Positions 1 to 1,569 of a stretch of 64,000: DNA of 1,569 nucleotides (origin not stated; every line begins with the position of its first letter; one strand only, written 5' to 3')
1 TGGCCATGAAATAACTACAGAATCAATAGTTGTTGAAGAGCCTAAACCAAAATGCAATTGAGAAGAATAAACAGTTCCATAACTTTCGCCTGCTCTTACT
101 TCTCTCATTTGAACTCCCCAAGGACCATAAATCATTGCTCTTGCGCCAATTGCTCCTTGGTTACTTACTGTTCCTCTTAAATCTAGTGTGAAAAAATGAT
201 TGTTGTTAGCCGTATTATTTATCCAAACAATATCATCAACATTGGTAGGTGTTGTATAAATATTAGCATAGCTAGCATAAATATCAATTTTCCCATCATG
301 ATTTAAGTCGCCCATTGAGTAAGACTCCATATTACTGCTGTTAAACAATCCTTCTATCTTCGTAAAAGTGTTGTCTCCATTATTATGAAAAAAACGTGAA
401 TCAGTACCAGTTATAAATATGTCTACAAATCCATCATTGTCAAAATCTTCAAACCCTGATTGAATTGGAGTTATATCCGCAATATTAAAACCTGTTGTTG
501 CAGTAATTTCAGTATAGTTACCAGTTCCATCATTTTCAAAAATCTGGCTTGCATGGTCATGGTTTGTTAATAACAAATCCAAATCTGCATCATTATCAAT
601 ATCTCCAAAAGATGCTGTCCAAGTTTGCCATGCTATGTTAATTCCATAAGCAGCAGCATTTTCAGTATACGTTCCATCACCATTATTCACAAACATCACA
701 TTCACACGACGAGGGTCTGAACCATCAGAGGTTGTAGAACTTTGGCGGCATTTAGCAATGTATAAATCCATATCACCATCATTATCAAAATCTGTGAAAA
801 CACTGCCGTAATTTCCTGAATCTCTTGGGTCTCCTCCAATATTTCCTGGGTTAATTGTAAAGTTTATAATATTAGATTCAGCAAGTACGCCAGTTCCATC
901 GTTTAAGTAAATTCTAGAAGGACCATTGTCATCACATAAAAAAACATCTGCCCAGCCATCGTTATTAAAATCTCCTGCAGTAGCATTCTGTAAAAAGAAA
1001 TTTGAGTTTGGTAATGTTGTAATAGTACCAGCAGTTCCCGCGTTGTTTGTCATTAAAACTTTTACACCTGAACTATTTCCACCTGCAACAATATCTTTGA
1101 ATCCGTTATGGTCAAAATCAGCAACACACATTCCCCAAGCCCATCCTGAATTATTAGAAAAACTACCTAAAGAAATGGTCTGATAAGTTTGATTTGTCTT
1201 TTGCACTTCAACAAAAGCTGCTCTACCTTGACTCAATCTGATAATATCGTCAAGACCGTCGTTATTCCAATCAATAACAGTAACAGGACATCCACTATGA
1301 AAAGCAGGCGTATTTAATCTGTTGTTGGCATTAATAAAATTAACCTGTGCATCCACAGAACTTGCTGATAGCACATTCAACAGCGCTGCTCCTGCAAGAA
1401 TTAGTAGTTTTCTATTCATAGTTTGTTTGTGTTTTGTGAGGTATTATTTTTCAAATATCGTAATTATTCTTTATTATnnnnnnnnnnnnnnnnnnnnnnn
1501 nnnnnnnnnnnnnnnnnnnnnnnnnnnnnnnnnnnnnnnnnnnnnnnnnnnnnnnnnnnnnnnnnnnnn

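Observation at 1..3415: T9SS-sorted pentaheme c-type cytochrome adjacent to a CRTAC1/ASPIC-UnbV FG-GAP protein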

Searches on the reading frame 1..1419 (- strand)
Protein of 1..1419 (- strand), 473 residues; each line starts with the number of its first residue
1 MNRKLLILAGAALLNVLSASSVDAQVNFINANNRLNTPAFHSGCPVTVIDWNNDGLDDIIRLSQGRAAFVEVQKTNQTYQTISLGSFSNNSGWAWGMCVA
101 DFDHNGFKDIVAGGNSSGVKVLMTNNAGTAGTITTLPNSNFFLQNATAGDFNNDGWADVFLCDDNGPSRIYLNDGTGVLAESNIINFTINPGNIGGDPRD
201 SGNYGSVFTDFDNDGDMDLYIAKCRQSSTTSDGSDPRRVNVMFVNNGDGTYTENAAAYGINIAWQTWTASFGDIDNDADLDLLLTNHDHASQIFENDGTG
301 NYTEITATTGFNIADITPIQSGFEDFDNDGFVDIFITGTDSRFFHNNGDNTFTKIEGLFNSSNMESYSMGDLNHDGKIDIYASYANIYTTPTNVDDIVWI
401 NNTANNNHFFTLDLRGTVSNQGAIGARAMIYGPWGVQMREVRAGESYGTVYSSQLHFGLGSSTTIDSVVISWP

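Call 7: search_protein_families(library=pfam, proteins=[window:1-1419:-], max_evalue=1)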
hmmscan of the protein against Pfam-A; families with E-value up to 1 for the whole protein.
window:1-1419:- (473 aa): 5 families
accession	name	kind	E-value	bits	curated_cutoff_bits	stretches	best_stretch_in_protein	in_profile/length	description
PF13517.12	FG-GAP_3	-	4.2e-42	143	26.9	6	150-221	1-61/61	FG-GAP-like repeat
PF07593.17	UnbV_ASPIC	-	2.1e-12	47.2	23.4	1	423-473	1-51/68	ASPIC and UnbV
PF01839.29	FG-GAP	-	7e-12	45.4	22.1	4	146-159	5-18/37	FG-GAP repeat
PF12256.14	TcdB_toxin_midN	-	0.027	14.2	24.8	0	21-80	5-67/181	Insecticide toxin TcdB middle/N-terminal region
PF14783.12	BBS2_Mid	-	0.26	11.8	27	0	97-125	2-30/108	Ciliary BBSome complex subunit 2, middle region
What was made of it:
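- On CRTAC1 / ASPIC-UnbV (partner): FG-GAP_3 at E 4e-42 and UnbV_ASPIC at E 2e-12 (call 7).
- Checked: It has a signal peptide, FG-GAP_3 repeats (E 4e-42) and UnbV_ASPIC (E 2e-12) (call 7).
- The Pfam CTD score is slightly under its gathering cutoff (call 7).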

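Call 8: search_protein_families(library=ncbifam, proteins=[window:1-1419:-], max_evalue=1)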
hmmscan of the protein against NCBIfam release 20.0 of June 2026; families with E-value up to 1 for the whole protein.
window:1-1419:- (473 aa): 1 family
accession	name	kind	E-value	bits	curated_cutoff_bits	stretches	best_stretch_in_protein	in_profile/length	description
NF047539.1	XAC2610_fam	domain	0.39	11.2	35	0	148-167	3-22/89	XAC2610-related protein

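Call 49: search_solved_structures(query=window:1-1419:-, max_evalue=0.01)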
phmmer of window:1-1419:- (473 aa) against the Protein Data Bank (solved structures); distinct sequences matched with E-value up to 0.01: 1.
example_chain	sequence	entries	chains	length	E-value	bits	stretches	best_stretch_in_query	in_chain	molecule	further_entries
9etn_A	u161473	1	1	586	6.6e-05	25.3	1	237-473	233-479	Cartilage acidic protein 1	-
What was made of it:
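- On CRTAC1 / ASPIC-UnbV (partner): CRTAC1 9etn at E 6.6e-5 (call 49).
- Closest known: CRTAC1 / ASPIC-UnbV family. Same: It combines an FG-GAP calcium-binding propeller with an UnbV_ASPIC domain (calls 7, 49).
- Checked: It also matches human CRTAC1 in the PDB, 9etn, at E 6.6e-5 (call 49).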

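Call 79: find_related_loci(query=A4, collection=metagenome_contigs, flank=4000)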
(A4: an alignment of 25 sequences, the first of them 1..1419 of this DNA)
Query A4 (473 aa) in metagenome_contigs; peptide patterns used: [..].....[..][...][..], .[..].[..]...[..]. (x = any residue, [..] = any of these).
600 stretches matched a pattern (row limit reached: there are more); 140 encode a relative of the query (tblastn E <= 1e-3); the best 80 are kept; 80 distinct loci.
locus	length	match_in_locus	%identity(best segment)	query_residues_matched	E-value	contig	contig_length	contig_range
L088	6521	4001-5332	65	24-473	0e+0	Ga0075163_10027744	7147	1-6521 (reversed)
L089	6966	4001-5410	49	3-473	1e-133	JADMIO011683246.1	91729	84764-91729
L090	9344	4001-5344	47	20-473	8e-130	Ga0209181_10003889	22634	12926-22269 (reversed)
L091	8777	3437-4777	48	20-473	1e-127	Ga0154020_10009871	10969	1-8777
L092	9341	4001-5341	41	28-473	1e-97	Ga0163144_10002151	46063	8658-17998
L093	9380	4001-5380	42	3-473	3e-95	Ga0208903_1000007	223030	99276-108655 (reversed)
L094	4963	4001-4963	52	20-340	2e-86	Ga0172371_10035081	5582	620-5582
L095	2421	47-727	56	150-473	9e-83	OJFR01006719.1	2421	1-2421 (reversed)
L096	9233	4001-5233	35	24-473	8e-68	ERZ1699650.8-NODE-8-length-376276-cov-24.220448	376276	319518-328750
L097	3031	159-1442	34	3-472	8e-68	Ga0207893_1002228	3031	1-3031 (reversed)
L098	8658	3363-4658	34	4-473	7e-63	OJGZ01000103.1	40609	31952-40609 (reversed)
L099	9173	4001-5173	34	46-473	9e-63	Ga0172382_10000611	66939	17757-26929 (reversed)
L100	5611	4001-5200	33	42-472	8e-57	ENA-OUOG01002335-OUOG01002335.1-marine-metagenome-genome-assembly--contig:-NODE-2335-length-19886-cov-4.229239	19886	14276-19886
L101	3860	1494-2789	33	42-473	3e-56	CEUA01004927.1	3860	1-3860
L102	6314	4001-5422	27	46-473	1e-35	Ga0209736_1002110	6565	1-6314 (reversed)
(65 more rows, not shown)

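Call 82: search_protein_families(library=ncbifam, proteins=[L092:3821-5866:+, L092:5863-7743:+], max_evalue=0.01)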
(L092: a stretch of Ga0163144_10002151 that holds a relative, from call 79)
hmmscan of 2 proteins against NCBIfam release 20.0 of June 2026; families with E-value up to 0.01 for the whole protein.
L092:3821-5866:+ (681 aa): 3 families
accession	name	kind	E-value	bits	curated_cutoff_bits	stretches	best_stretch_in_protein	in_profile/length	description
NF045523.1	MXAN_5453_fam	exception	1.3e-05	23.9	500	1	564-679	428-543/544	MXAN_5453 family MXYO-CTERM-anchored protein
NF045638.1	Mrt_dep_phytase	exception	2.6e-05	23.1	440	1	604-680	360-430/430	myxosortase-dependent phytase-like phosphatase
TIGR03901.2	MYXO-CTERM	domain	5.5e-05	23.5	20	1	649-679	2-34/34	MYXO-CTERM sorting domain-containing protein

L092:5863-7743:+ (626 aa): 1 family
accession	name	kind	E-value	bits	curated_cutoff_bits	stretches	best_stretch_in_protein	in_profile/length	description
NF040886.1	cyt_C_like_Sec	equivalog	0.0079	14.8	250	0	343-372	299-328/423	multiheme c-type cytochrome (seleno)protein ExtKL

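Call 83: search_protein_families(library=pfam, proteins=[L092:3821-5866:+, L092:5863-7743:+], max_evalue=0.01)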
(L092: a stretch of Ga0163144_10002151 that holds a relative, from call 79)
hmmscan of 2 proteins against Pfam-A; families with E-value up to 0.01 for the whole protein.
L092:3821-5866:+ (681 aa): 4 families
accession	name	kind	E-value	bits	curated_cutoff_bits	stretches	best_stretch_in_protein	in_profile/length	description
PF13517.12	FG-GAP_3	-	2.4e-34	118.2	26.9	4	356-416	1-60/61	FG-GAP-like repeat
PF07593.17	UnbV_ASPIC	-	1.2e-16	60.8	23.4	1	457-523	1-67/68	ASPIC and UnbV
PF01839.29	FG-GAP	-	2.6e-13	50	22.1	1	125-158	3-32/37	FG-GAP repeat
PF11617.13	Cu-binding_MopE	-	4.8e-06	27.1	27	1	564-593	1-30/30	Putative metal-binding motif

L092:5863-7743:+ (626 aa): 3 families
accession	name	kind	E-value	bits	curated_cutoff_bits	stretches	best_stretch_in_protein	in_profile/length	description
PF14522.11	Cytochrome_C7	-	1.1e-06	28.8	24.8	1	49-145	13-67/67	Cytochrome c7 and related cytochrome c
PF13435.11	Cytochrome_C554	-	0.00011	23.6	20.8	1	51-144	1-83/84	Cytochrome c554 and c-prime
PF14537.11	Cytochrom_c3_2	-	0.00031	21.6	25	0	99-146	20-66/79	Cytochrome c3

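Call 84: find_homologous_proteins(query=L092:5863-7743:+, max_evalue=1e-10)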
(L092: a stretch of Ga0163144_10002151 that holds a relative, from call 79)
Query L092:5863-7743:+ (626 aa): 2191 proteins with E <= 1e-10 among 8000 candidates; the best 120 are listed.
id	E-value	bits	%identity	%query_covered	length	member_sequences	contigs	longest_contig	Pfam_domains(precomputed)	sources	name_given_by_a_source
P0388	0.0e+0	1464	100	100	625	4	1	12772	PF14522.12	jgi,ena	-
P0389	0.0e+0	1169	79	100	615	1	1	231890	PF13435.12,PF14522.12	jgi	jgi:MYXO-CTERM domain-containing protein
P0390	0.0e+0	1023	77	86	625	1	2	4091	PF14522.12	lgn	-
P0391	0.0e+0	1016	69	97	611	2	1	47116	PF14522.12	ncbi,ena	-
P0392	1.1e-290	984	74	86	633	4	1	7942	PF14522.12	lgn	-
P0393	8.2e-289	978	72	83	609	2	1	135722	PF14522.12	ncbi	-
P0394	3.3e-286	969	67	92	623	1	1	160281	PF14522.12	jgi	jgi:MYXO-CTERM domain-containing protein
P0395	3.0e-267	907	64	93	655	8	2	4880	PF14522.12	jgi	jgi:MYXO-CTERM domain-containing protein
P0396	7.6e-267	905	69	86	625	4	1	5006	PF14522.12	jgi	jgi:MYXO-CTERM domain-containing protein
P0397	3.0e-264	897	64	91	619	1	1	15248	PF14522.12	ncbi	-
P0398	9.4e-264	895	67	85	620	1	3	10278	-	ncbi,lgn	-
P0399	3.3e-261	887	65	89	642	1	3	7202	-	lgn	-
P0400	9.5e-256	869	62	96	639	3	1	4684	PF14522.12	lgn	-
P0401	2.7e-253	860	64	95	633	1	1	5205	-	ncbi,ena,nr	ncbi:MAG: hypothetical protein K0V04_27755 [Deltaproteobacteria bacterium]|nr:hypothetical protein [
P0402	4.4e-253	860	62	94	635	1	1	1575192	PF14522.12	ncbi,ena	-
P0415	3.1e-243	827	64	81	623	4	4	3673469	PF14522.12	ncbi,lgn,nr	ncbi:MAG: hypothetical protein IPH07_34805 [Deltaproteobacteria bacterium]|nr:hypothetical protein [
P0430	2.2e-234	798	58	92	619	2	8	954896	-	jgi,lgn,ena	-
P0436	7.5e-230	783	63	80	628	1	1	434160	PF14522.12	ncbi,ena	-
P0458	3.3e-219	748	60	80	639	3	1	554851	PF14522.12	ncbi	ncbi:MAG: multiheme c-type cytochrome [Nannocystaceae bacterium]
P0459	5.6e-219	747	56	94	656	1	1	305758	PF22113.2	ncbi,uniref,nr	ncbi:multiheme c-type cytochrome [Paraliomyxa miuraensis]|uniref:multiheme c-type cytochrome n=1 Tax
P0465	5.0e-216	737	58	84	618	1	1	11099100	PF14522.12,PF22113.2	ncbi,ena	-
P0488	8.1e-205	700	53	100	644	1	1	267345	PF14522.12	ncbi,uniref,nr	ncbi:multiheme c-type cytochrome [Paraliomyxa miuraensis]|uniref:multiheme c-type cytochrome n=1 Tax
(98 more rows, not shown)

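Call 85: find_encoding_contigs(protein=P0459, flank=5000, max_places=1)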
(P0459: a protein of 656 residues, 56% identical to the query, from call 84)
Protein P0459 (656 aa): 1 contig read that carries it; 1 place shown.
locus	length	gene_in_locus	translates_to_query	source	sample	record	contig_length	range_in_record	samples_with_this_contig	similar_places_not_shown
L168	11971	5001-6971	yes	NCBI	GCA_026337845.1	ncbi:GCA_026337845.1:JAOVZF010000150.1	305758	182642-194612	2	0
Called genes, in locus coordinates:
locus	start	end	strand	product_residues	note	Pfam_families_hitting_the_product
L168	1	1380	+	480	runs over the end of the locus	-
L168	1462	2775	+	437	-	-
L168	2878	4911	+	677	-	PF13517:FG-GAP_3, PF07593:UnbV_ASPIC, PF11617:Cu-binding_MopE (weak)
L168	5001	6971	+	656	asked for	PF22113:Mtrc-MtrF_II-IV_dom (faint)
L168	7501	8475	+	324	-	PF08240:ADH_N, PF00107:ADH_zinc_N, PF13602:ADH_zinc_N_2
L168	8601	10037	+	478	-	PF14684:Tricorn_C1 (weak), PF03572:Peptidase_S41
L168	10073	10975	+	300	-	-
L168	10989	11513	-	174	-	PF04397:LytTR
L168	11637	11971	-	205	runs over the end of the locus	-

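Call 86: find_encoding_contigs(protein=P0465, flank=5000, max_places=1)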
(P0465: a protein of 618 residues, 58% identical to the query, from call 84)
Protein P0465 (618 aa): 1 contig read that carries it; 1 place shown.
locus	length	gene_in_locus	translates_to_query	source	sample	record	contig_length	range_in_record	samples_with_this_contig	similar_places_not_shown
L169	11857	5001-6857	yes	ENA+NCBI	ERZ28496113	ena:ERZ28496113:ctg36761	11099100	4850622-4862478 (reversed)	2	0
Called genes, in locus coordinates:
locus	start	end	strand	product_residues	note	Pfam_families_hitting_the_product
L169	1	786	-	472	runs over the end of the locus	-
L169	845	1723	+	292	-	-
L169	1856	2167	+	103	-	-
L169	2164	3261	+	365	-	PF01207:Dus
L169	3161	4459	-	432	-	PF09587:PGA_cap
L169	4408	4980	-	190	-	-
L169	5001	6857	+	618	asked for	PF14522:Cytochrome_C7 (faint), PF22113:Mtrc-MtrF_II-IV_dom (faint)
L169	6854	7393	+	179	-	-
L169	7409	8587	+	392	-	PF00150:Cellulase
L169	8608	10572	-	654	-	PF13715:CarbopepD_reg_2 (faint), PF20598:DUF6795 (faint), PF00775:Dioxygenase_C (faint), PF22904:NOMO1-like_2nd (faint), PF13620:CarboxypepD_reg, PF14686:fn3_3 (faint), PF13620:CarboxypepD_reg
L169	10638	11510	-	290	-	-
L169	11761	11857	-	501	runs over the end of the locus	PF07995:GSDH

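Call 87: find_encoding_contigs(protein=P0402, flank=5000, max_places=1)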
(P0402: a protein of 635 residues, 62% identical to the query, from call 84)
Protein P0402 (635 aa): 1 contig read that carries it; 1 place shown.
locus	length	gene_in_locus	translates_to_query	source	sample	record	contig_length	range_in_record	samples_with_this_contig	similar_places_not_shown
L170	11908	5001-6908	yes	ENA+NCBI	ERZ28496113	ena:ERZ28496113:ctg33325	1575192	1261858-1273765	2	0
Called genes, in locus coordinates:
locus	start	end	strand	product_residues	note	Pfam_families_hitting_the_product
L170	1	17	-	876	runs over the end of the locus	PF00069:Pkinase, PF07714:PK_Tyr_Ser-Thr, PF07719:TPR_2 (faint), PF13424:TPR_12 (faint)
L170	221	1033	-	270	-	-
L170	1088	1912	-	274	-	-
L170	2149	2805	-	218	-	PF10988:DUF2807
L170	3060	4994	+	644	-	PF01839:FG-GAP (faint), PF13517:FG-GAP_3, PF07593:UnbV_ASPIC, PF11617:Cu-binding_MopE (weak)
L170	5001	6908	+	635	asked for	PF14522:Cytochrome_C7 (faint)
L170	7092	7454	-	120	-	-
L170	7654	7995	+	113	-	-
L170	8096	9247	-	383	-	PF13649:Methyltransf_25 (faint), PF13489:Methyltransf_23 (weak), PF08241:Methyltransf_11 (weak)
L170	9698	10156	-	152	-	PF05099:TerB (weak)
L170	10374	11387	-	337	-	PF16697:Yop-YscD_cpl, PF00498:FHA, PF07238:PilZ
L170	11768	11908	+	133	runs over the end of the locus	PF00188:CAP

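Call 88: find_encoding_contigs(protein=P0415, flank=5000, max_places=1)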
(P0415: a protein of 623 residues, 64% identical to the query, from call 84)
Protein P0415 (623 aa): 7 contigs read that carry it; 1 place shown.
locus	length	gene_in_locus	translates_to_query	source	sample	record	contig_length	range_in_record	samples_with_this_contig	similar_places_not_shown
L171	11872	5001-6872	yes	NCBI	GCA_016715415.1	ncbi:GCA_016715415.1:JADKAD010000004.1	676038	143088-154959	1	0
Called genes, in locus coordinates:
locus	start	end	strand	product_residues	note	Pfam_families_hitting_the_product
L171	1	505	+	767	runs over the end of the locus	PF05954:Phage_GPD, PF04717:Phage_base_V, PF22178:Gp5_trimer_C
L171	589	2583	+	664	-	PF05345:He_PIG (weak)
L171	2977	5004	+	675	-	PF13517:FG-GAP_3, PF07593:UnbV_ASPIC, PF11617:Cu-binding_MopE (weak)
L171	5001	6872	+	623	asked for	PF14522:Cytochrome_C7 (faint)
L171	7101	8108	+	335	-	PF01073:3Beta_HSD, PF01370:Epimerase, PF02719:Polysacc_synt_2, PF04321:RmlD_sub_bind, PF05368:NmrA (weak), PF13460:NAD_binding_10, PF16363:GDP_Man_Dehyd, PF07993:NAD_binding_4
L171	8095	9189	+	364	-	PF00294:PfkB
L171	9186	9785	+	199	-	PF08645:PNK3P (weak), PF00702:Hydrolase, PF13419:HAD_2, PF13242:Hydrolase_like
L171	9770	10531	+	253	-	PF00483:NTP_transferase, PF12804:NTP_transf_3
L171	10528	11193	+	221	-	PF13580:SIS_2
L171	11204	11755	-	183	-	-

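Call 89: find_encoding_contigs(protein=P0488, flank=5000, max_places=1)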
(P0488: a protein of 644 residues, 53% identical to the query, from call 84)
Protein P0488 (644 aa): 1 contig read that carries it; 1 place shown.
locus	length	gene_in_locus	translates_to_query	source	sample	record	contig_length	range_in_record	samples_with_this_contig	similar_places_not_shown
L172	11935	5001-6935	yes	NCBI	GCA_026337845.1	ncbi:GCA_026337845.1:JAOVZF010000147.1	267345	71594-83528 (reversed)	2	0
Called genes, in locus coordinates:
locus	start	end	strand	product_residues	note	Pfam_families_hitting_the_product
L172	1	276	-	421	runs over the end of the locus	-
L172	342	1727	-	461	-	-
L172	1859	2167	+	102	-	-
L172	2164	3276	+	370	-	PF01207:Dus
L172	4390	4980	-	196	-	-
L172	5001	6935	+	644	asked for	PF14522:Cytochrome_C7 (faint)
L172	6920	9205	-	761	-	PF11369:DUF3160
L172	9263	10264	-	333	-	-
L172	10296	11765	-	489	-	PF07995:GSDH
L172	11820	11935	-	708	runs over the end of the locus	-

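Call 90: search_protein_families(library=ncbifam, proteins=[P0389, P0394, P0402, P0415, P0459, P0488, P0465, P0436, P0458, P0430], max_evalue=0.01)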
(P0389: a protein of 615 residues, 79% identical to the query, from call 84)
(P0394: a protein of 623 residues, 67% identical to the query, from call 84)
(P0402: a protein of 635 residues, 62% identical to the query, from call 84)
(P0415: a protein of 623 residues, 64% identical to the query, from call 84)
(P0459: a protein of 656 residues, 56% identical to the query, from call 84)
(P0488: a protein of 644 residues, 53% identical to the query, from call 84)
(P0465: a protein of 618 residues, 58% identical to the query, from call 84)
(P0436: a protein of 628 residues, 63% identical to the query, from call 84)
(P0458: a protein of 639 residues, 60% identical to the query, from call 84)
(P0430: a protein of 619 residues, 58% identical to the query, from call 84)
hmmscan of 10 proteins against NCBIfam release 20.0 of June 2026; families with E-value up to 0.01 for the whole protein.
P0389 (615 aa): 3 families
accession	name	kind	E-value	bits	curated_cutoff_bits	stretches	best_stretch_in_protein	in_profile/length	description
NF040886.1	cyt_C_like_Sec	equivalog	0.00084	18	250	0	180-246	196-252/423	multiheme c-type cytochrome (seleno)protein ExtKL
TIGR03507.1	decahem_SO1788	subfamily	0.0015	17.1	209.3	0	39-105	616-662/672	OmcA/MtrC family decaheme c-type cytochrome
NF041198.1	UshA_like_PCGU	equivalog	0.0066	15.1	275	0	99-138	445-482/519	UshA-like (seleno)protein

P0394 (623 aa): 3 families
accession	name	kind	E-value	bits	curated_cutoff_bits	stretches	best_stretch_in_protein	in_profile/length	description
NF040886.1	cyt_C_like_Sec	equivalog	6.1e-05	21.8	250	0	190-253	199-252/423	multiheme c-type cytochrome (seleno)protein ExtKL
TIGR03507.1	decahem_SO1788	subfamily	8.7e-05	21.1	209.3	0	136-257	577-667/672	OmcA/MtrC family decaheme c-type cytochrome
TIGR03901.2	MYXO-CTERM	domain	0.0048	17.3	20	1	596-623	3-34/34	MYXO-CTERM sorting domain-containing protein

P0402 (635 aa): 2 families
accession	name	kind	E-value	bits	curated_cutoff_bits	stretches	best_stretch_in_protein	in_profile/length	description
NF045523.1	MXAN_5453_fam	exception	0.0027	16.3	500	1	545-634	453-540/544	MXAN_5453 family MXYO-CTERM-anchored protein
TIGR03507.1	decahem_SO1788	subfamily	0.0042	15.6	209.3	0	196-281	569-642/672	OmcA/MtrC family decaheme c-type cytochrome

P0415 (623 aa): 2 families
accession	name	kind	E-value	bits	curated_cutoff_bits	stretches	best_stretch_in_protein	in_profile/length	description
TIGR03507.1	decahem_SO1788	subfamily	0.0018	16.8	209.3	0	178-240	570-625/672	OmcA/MtrC family decaheme c-type cytochrome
NF040886.1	cyt_C_like_Sec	equivalog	0.0046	15.6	250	0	178-242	199-253/423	multiheme c-type cytochrome (seleno)protein ExtKL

P0459 (656 aa): 1 family
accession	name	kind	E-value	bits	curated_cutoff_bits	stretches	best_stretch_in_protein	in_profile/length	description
NF033196.2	c_type_nonphoto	exception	0.0066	16.6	70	0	35-97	29-92/98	c-type cytochrome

P0488 (644 aa): 1 family
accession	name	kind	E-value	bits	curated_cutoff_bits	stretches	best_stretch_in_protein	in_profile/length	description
TIGR03901.2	MYXO-CTERM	domain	0.00032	21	20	1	594-626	1-33/34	MYXO-CTERM sorting domain-containing protein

P0465 (618 aa): 3 families
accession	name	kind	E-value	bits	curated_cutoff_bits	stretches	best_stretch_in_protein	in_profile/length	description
TIGR03901.2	MYXO-CTERM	domain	4e-06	27.1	20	1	581-611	1-34/34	MYXO-CTERM sorting domain-containing protein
NF045523.1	MXAN_5453_fam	exception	2.2e-05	23.2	500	1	531-612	457-542/544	MXAN_5453 family MXYO-CTERM-anchored protein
NF045638.1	Mrt_dep_phytase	exception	6e-05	21.9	440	1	541-611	354-430/430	myxosortase-dependent phytase-like phosphatase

P0436 (628 aa): 4 families
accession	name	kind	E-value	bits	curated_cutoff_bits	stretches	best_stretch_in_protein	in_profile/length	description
TIGR04564.1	Synergist_CTERM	domain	0.00029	20.8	22.5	1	602-626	4-27/27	Synerg-CTERM sorting domain-containing protein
NF040886.1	cyt_C_like_Sec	equivalog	0.00046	18.9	250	0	182-246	199-253/423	multiheme c-type cytochrome (seleno)protein ExtKL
NF045523.1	MXAN_5453_fam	exception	0.00082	18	500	1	536-628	447-541/544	MXAN_5453 family MXYO-CTERM-anchored protein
TIGR03901.2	MYXO-CTERM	domain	0.0015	18.9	20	1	600-628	3-34/34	MYXO-CTERM sorting domain-containing protein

P0458 (639 aa): 1 family
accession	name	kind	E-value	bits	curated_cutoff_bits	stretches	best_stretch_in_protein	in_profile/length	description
NF040886.1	cyt_C_like_Sec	equivalog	0.00075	18.2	250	0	200-263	200-253/423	multiheme c-type cytochrome (seleno)protein ExtKL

P0430 (619 aa): 2 families
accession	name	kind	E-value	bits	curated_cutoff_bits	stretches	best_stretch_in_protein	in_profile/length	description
TIGR04564.1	Synergist_CTERM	domain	5.7e-05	23.1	22.5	1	594-618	4-27/27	Synerg-CTERM sorting domain-containing protein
NF040886.1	cyt_C_like_Sec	equivalog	0.00016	20.4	250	0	183-247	199-253/423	multiheme c-type cytochrome (seleno)protein ExtKL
